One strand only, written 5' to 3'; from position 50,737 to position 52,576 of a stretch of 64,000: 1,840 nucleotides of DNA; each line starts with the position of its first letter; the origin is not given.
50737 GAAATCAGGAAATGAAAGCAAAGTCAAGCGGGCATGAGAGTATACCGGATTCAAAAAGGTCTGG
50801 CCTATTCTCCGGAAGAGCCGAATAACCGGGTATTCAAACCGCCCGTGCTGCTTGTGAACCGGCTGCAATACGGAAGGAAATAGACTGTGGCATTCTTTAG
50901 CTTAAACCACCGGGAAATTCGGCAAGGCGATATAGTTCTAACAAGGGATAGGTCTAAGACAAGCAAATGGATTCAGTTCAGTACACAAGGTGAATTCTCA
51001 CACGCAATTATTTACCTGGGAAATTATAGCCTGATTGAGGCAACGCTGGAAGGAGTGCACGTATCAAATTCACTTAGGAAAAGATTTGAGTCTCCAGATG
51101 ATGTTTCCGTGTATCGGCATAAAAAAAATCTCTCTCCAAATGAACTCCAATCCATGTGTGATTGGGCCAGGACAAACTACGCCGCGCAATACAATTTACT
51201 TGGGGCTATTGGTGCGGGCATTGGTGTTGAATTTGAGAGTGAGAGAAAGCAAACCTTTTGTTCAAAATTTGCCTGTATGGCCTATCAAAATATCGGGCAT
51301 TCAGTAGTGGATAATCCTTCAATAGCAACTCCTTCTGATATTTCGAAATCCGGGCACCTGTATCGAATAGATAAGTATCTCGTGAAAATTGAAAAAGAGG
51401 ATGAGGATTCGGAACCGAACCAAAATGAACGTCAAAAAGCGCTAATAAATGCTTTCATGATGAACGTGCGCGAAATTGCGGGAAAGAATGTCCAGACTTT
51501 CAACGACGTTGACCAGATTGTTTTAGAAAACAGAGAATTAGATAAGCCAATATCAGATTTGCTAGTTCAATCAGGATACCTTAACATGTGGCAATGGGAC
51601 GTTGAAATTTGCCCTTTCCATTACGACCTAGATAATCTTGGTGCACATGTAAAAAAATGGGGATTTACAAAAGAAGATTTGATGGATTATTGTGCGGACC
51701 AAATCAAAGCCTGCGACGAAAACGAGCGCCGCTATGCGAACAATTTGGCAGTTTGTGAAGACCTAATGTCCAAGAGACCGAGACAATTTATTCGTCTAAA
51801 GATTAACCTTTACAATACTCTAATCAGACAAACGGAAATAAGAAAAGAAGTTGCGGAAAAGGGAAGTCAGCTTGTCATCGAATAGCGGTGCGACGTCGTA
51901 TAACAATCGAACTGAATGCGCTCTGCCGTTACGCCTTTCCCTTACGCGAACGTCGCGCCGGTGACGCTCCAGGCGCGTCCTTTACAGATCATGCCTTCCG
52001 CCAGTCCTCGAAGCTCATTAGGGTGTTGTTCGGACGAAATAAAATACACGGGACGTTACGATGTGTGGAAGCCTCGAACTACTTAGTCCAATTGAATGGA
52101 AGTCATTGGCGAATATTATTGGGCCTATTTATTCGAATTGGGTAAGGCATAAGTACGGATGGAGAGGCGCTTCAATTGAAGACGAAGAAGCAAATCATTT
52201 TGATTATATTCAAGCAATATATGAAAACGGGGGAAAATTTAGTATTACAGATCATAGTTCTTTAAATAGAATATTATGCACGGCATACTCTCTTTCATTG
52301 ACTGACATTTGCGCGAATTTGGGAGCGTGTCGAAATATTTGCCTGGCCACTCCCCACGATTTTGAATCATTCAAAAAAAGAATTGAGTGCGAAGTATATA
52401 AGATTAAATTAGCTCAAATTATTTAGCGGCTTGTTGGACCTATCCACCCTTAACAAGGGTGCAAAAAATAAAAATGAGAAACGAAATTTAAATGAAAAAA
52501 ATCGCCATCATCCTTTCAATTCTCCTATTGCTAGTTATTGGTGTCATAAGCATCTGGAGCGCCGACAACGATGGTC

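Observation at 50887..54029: Very AT-rich four-gene cassette next to the Gabija-like pair: candidate uncharacterised defence / abortive-infection module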

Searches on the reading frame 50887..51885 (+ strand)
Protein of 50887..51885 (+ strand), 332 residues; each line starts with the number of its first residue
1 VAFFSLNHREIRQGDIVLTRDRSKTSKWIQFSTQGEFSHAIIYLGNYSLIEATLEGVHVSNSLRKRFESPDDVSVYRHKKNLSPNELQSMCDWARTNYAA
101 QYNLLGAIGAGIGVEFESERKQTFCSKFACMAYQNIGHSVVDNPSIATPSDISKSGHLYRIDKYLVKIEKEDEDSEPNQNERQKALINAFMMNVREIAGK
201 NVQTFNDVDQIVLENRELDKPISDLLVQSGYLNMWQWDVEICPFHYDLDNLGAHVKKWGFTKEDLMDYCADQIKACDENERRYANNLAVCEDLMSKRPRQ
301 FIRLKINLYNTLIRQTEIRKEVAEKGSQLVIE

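Call 6: search_protein_families(library=pfam, proteins=[window:50887-51885:+], max_evalue=1)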
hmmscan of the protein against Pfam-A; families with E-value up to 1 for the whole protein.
window:50887-51885:+ (332 aa): 4 families
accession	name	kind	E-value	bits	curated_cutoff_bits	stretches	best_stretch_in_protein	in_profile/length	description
PF05708.18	Peptidase_C92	-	1.2e-06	29.1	27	1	11-137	2-122/166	Permuted papain-like amidase enzyme, YaeF/YiiX, C92 family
PF00877.26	NLPC_P60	-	0.003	18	23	1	11-62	51-91/105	NlpC/P60 family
PF17902.7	SH3_10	-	0.075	13.6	22.8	0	77-97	5-25/65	SH3 domain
PF21154.2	RPN7_PSMD6_C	-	0.2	11.7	26.9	1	11-20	6-15/23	26S proteasome regulatory subunit RPN7/PSMD6 C-terminal helix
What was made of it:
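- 50887..51885 (+): g1: cytoplasmic permuted-papain (Peptidase_C92 / YaeF-YiiX-like) Cys/His enzyme (residues ~1-160) fused to a conserved all-helical C-terminal domain (~175-332). Pfam PF05708 E 1.2e-6 (call 6).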

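Call 7: search_protein_families(library=padloc, proteins=[window:50887-51885:+], max_evalue=0.1)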
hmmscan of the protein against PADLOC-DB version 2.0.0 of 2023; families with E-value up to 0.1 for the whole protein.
window:50887-51885:+ (332 aa): 0 families

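Call 8: search_protein_families(library=ncbifam, proteins=[window:50887-51885:+], max_evalue=0.1)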
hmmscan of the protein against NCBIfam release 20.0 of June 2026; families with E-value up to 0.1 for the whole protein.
window:50887-51885:+ (332 aa): 2 families
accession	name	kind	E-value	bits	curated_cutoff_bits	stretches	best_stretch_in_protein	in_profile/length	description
NF008552.0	PRK11479.1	equivalog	3.3e-15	55.9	279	2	8-108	62-160/274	YaeF family permuted papain-like enzyme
NF007458.0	PRK10030.1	equivalog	1.2e-05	24.9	216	1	4-102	17-121/205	YiiX family permuted papain-like enzyme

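Call 10: find_encoding_contigs(protein=window:50887-51885:+, flank=10000, max_places=10)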
Protein window:50887-51885:+ (332 aa): 1 contig read that carries it; 1 place shown.
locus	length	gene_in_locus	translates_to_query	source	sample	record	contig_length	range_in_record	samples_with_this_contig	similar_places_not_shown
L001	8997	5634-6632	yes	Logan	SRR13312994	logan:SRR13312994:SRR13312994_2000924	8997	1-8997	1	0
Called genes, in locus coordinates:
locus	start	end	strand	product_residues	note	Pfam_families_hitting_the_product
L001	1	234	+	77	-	?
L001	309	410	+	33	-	-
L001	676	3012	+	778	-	PF13175:AAA_15, PF13304:AAA_21 (faint), PF13175:AAA_15, PF20469:OLD-like_TOPRIM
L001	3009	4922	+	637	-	PF00580:UvrD-helicase, PF13245:AAA_19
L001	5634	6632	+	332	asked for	PF05708:Peptidase_C92 (weak)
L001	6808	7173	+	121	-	-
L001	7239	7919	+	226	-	-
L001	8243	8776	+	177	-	PF13643:DUF4145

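Call 12: find_homologous_proteins(query=window:50887-51885:+, max_evalue=0.001)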
Query window:50887-51885:+ (332 aa): 2 proteins with E <= 0.001 among 1227 candidates.
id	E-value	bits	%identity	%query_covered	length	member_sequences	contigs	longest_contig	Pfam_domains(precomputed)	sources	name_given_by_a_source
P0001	9.9e-162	555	100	73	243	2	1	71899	-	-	-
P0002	7.4e-115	401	54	99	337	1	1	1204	PF05708.19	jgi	jgi:hypothetical protein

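Call 27: search_protein_families(library=phrogs, proteins=[window:50887-51885:+], max_evalue=0.1)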
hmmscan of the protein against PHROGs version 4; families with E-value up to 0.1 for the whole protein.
window:50887-51885:+ (332 aa): 2 families
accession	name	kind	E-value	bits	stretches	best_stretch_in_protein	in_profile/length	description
phrog_1128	-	moron, auxiliary metabolic gene and host takeover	2.1e-18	67.7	1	4-166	15-178/381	enoyl-CoA hydratase/carnithine racemase-like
phrog_22304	-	unknown function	0.019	16.1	0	98-135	27-62/85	-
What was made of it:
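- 50887..51885 (+): NCBIfam YaeF 3e-15, far below the equivalog cut-off (call 8). phrog_1128 2e-18 (call 27).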

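Call 28: search_dna_similar(query=window:50887-51885:+, collection=phages, mode=protein, max_evalue=0.001, max_rows=25)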
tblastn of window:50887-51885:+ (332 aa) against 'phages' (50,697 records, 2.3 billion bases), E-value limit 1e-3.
Records with a match: 3; places in all: 3; records where one place covers at least 80% of the query: 0.
Best place of each record, by identity: <60% 3.
By first word of the organism name: Bacillus 2; Klebsiella 1.
By host as written in the record: Bacillus megaterium str. ATCC 43725 2; Klebsiella pneumoniae 1.
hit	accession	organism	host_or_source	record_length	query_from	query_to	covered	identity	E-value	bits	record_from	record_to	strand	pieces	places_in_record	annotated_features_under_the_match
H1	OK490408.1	Klebsiella phage Kp4852-2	Klebsiella pneumoniae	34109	4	255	76%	25.2%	5e-14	79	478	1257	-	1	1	record has no annotation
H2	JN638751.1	Bacillus phage G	Bacillus megaterium str. ATCC 43725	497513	10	173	49%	28.3%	3e-6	55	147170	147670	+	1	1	212: gp212 | 213: gp213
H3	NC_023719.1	Bacillus phage G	Bacillus megaterium str. ATCC 43725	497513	10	173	49%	28.3%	3e-6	55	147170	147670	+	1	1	212: enoyl-CoA hydratase/carnithine racemase-like | 213: gp213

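Call 31: get_annotated_region(hit=H1, flank=6000)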
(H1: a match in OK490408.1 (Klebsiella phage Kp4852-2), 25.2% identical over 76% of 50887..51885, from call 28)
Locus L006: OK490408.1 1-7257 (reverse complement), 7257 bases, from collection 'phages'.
description: UNVERIFIED: Klebsiella phage Kp4852-2, complete genome.
organism: Klebsiella phage Kp4852-2 (NCBI taxid 2895865)
taxonomy: Viruses; Duplodnaviria; Heunggongvirae; Uroviricota; Caudoviricetes; Peduoviridae
host: Klebsiella pneumoniae; source: -; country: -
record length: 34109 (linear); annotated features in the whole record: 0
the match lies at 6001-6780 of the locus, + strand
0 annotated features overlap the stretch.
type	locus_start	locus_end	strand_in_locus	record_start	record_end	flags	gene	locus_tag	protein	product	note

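Call 37: search_solved_structures(query=A2, max_evalue=1, show_alignments=2)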
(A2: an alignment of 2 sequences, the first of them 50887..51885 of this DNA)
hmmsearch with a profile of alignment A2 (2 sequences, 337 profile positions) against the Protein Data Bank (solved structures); distinct sequences matched with E-value up to 1: 4.
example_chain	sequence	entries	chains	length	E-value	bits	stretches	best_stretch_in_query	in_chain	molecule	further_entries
3kw0_A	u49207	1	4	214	0.016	17.3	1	11-158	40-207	Cysteine peptidase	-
2if6_A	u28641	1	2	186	0.18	13.9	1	12-41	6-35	Hypothetical protein yiiX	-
7w5z_B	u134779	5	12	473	0.19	13.8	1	143-213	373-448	Protein phosphatase 2C, putative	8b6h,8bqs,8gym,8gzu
4cu5_A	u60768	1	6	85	0.43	12.6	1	244-313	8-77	ENDOLYSIN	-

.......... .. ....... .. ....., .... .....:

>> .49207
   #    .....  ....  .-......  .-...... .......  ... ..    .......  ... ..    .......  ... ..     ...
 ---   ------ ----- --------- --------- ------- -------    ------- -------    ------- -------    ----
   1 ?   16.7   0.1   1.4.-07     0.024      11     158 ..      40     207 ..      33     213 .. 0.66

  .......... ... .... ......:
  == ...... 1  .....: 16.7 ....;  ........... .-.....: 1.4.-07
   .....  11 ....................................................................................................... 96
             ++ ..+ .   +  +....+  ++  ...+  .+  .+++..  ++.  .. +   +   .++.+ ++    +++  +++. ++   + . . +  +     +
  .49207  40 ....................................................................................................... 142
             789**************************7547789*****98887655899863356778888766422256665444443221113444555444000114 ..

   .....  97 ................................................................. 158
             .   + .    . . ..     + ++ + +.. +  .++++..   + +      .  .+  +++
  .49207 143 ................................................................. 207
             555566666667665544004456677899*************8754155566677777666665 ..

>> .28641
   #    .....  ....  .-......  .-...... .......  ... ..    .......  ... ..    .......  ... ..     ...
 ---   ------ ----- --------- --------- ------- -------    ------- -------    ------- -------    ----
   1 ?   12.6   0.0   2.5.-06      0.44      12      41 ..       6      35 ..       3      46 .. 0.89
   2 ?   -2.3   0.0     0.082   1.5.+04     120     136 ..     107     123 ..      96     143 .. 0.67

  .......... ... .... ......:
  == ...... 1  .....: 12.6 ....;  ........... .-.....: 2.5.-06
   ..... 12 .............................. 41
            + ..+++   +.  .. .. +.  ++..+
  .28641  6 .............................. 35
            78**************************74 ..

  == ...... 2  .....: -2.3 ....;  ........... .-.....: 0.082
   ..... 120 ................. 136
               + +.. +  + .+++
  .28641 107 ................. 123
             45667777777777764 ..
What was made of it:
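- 50887..51885 (+): PDB 3kw0 0.016 (call 37).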

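Call 39: search_protein_families(library=padloc, proteins=[L006:5914-7047:+], max_evalue=10)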
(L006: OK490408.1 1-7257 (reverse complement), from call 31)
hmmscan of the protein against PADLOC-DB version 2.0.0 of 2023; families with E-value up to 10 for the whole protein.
L006:5914-7047:+ (377 aa): 0 families
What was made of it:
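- On Any multi-gene defence system in PADLOC-DB v2.0.0: g1, g2, g3 and g4 have no hits (calls 7, 39).
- None of the four matches any PADLOC model (calls 7, 39).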

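Call 45: find_encoding_contigs(protein=P0002, flank=10000, max_places=6)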
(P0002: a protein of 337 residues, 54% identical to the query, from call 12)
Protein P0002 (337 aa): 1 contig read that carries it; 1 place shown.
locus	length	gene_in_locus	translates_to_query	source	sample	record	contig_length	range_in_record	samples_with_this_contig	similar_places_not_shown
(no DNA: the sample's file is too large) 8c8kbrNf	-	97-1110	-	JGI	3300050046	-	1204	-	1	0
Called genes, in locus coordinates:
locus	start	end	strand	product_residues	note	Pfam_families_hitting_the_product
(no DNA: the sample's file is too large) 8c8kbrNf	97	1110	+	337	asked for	PF05708:Peptidase_C92 (weak)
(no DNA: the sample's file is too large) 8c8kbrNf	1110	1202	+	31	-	?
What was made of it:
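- That gene's identity could not be read (call 45), so a conserved g1-g2 pair is not excluded. A gene overlaps the stop codon of the closest g1 homologue (call 45). The closest g1 homologue is followed by a start/stop-overlapping gene (call 45).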

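Call 48: find_related_loci(query=A2, collection=genome_contigs, flank=8000)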
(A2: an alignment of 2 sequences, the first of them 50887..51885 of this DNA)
Query A2 (332 aa) in genome_contigs; peptide patterns used: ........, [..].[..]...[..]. (x = any residue, [..] = any of these).
35 stretches matched a pattern, but none encodes a relative of the query by tblastn (E <= 1e-3).
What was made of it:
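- Tried and rejected: The genome_contigs scan for g1 relatives found none, but the search was limited by its peptide patterns (call 48).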

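Call 60: find_related_loci(query=A4, collection=viral_contigs, flank=8000)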
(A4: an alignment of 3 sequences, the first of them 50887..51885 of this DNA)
Query A4 (332 aa) in viral_contigs; peptide patterns used: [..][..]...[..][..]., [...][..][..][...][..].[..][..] (x = any residue, [..] = any of these).
185 stretches matched a pattern; 11 encode a relative of the query (tblastn E <= 1e-3); 11 distinct loci.
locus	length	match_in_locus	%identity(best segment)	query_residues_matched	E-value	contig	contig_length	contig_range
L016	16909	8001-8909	30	10-316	7e-39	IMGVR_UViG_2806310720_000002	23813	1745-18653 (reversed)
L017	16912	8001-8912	29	10-317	4e-38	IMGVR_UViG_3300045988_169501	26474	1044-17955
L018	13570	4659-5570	29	10-317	4e-38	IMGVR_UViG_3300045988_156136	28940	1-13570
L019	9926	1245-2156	29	10-317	8e-38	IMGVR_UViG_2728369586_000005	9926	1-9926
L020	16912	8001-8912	28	10-317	2e-37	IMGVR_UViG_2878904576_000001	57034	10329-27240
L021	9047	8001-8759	27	4-248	5e-19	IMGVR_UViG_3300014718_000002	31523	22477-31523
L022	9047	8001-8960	24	4-322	8e-19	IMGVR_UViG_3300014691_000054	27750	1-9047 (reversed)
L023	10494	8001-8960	24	4-322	2e-18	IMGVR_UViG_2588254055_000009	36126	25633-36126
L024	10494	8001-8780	26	4-255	2e-18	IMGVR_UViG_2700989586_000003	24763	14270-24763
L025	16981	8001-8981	25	4-329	4e-18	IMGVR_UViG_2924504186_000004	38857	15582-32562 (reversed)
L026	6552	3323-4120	26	4-257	2e-15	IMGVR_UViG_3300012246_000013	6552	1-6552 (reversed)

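Call 95: predict_structure(alignment_id=A2)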
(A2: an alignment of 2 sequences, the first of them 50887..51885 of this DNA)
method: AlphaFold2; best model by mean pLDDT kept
length: 332 residues; sequences in the alignment: 2
mean_pLDDT: 44.6   pTM: 0.38
mean pLDDT of the five models: 44.6, 38.2, 36.9, 36.0, 31.5
residues with pLDDT >= 90: 0; 70-90: 33; 50-70: 89; < 50: 210
segments of 3 or more residues with pLDDT < 50: 1-177, 233-250, 254-260
pLDDT, mean of each block of 10 residues (from residue 1): 27 41 31 27 33 27 28 36 38 34 25 26 35 36 26 27 27 39 60 78 58 67 63 44 41 48 62 67 70 63 58 64 65 46
secondary structure, 60 per line:
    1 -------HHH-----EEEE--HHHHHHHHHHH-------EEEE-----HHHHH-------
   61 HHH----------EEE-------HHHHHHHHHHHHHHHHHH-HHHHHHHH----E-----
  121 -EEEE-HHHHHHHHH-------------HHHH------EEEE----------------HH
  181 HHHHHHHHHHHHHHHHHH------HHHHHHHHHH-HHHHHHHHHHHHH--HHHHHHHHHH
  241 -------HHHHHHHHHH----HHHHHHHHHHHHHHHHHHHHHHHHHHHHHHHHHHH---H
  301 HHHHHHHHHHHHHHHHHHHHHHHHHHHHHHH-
elements in order: E16-19 H22-32 E40-43 H49-53 E74-76 H84-101 H103-110 E122-125 H127-135 H149-152 E159-162 H179-198 H205-214 H216-228 H231-240 H248-257 H262-296 H300-331
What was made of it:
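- Tried and rejected: That is too poor for fold search, so none was run (call 95).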

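Call 98: search_protein_families(library=pfam, proteins=[L016:6736-7929:+, L025:7021-7848:+, L006:4911-5933:+, L016:8995-9243:-, L017:5154-6374:-], max_evalue=0.001)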
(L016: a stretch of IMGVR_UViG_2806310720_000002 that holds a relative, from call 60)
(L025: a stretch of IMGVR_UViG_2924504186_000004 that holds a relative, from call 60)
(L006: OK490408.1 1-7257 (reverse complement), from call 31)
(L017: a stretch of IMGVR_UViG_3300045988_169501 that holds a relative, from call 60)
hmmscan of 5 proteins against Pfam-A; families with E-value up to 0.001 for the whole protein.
L016:6736-7929:+ (397 aa): 2 families
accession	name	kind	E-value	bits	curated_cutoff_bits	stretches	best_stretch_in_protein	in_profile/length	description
PF13356.12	Arm-DNA-bind_3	-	1.2e-18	67.4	27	1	10-92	1-78/83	Arm DNA-binding domain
PF00589.27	Phage_integrase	-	2.7e-17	63.5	27.1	1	209-371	2-168/172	Phage integrase family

L025:7021-7848:+ (275 aa): 0 families

L006:4911-5933:+ (340 aa): 2 families
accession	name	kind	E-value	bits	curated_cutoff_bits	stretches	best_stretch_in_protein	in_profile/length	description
PF24624.1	Int_N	-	1e-33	116.4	27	1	53-161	1-100/100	Phage integrase, N-terminal domain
PF00589.27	Phage_integrase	-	2.2e-24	86.6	27.1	1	169-317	2-170/172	Phage integrase family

L016:8995-9243:- (82 aa): 1 family
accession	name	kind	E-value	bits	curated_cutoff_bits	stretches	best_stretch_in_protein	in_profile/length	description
PF12728.13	HTH_17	-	0.00024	21.7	27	1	31-76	5-50/51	Helix-turn-helix domain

L017:5154-6374:- (406 aa): 4 families
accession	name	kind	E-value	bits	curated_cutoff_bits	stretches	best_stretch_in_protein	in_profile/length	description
PF22022.2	Phage_int_M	-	5.5e-33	113.5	27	1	116-209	1-94/96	Phage integrase central domain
PF13356.12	Arm-DNA-bind_3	-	2.4e-26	92.1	27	1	19-104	1-83/83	Arm DNA-binding domain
PF00589.27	Phage_integrase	-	7.3e-26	91.4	27.1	1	222-387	2-170/172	Phage integrase family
PF14659.12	Phage_int_SAM_3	-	0.00039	21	22.6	1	116-169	2-55/58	Phage integrase, N-terminal SAM-like domain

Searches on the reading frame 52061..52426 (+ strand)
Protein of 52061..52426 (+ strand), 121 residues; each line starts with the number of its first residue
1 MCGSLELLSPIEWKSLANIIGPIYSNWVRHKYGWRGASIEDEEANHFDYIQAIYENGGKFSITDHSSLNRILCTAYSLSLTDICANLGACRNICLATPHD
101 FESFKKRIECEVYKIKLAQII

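Call 6: search_protein_families(library=pfam, proteins=[window:52061-52426:+], max_evalue=1)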
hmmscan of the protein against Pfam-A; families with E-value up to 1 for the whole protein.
window:52061-52426:+ (121 aa): 0 families

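Call 7: search_protein_families(library=padloc, proteins=[window:52061-52426:+], max_evalue=0.1)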
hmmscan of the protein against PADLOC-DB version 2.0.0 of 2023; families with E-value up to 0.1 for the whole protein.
window:52061-52426:+ (121 aa): 0 families

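Call 8: search_protein_families(library=ncbifam, proteins=[window:52061-52426:+], max_evalue=0.1)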
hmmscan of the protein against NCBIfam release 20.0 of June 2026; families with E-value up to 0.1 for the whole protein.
window:52061-52426:+ (121 aa): 0 families

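Call 27: search_protein_families(library=phrogs, proteins=[window:52061-52426:+], max_evalue=0.1)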
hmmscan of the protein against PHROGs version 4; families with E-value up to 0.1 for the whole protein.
window:52061-52426:+ (121 aa): 1 family
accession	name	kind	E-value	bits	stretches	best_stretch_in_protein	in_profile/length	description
phrog_29384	-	unknown function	0.049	15.1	0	51-82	22-51/91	-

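Call 85: search_dna_similar(query=window:52061-52426:+, collection=phages, mode=protein, max_evalue=1, max_rows=10)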
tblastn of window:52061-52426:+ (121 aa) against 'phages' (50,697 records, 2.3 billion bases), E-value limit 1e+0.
No match.

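Call 86: search_dna_similar(query=window:52061-52426:+, collection=plasmids, mode=protein, max_evalue=1, max_rows=10)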
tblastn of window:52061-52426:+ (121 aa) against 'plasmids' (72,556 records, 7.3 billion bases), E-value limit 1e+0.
No match.

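Call 87: find_related_loci(query=window:52061-52426:+, collection=viral_contigs, flank=6000)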
Query window:52061-52426:+ (121 aa) in viral_contigs; peptide patterns used: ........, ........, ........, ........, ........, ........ (x = any residue, [..] = any of these).
7 stretches matched a pattern, but none encodes a relative of the query by tblastn (E <= 1e-3).
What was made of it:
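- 52061..52426 (+): g2: 121-aa ORF with no detectable relatives; probably a real gene. No hits in Pfam, PADLOC, NCBIfam, the phage and plasmid collections or viral contigs; one non-significant PHROG match at E 0.049 (calls 6, 7, 8, 27, 85, 86, 87).
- Tried and rejected: g2 had no relatives in the phage or plasmid collections or in viral contigs (calls 85-87).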
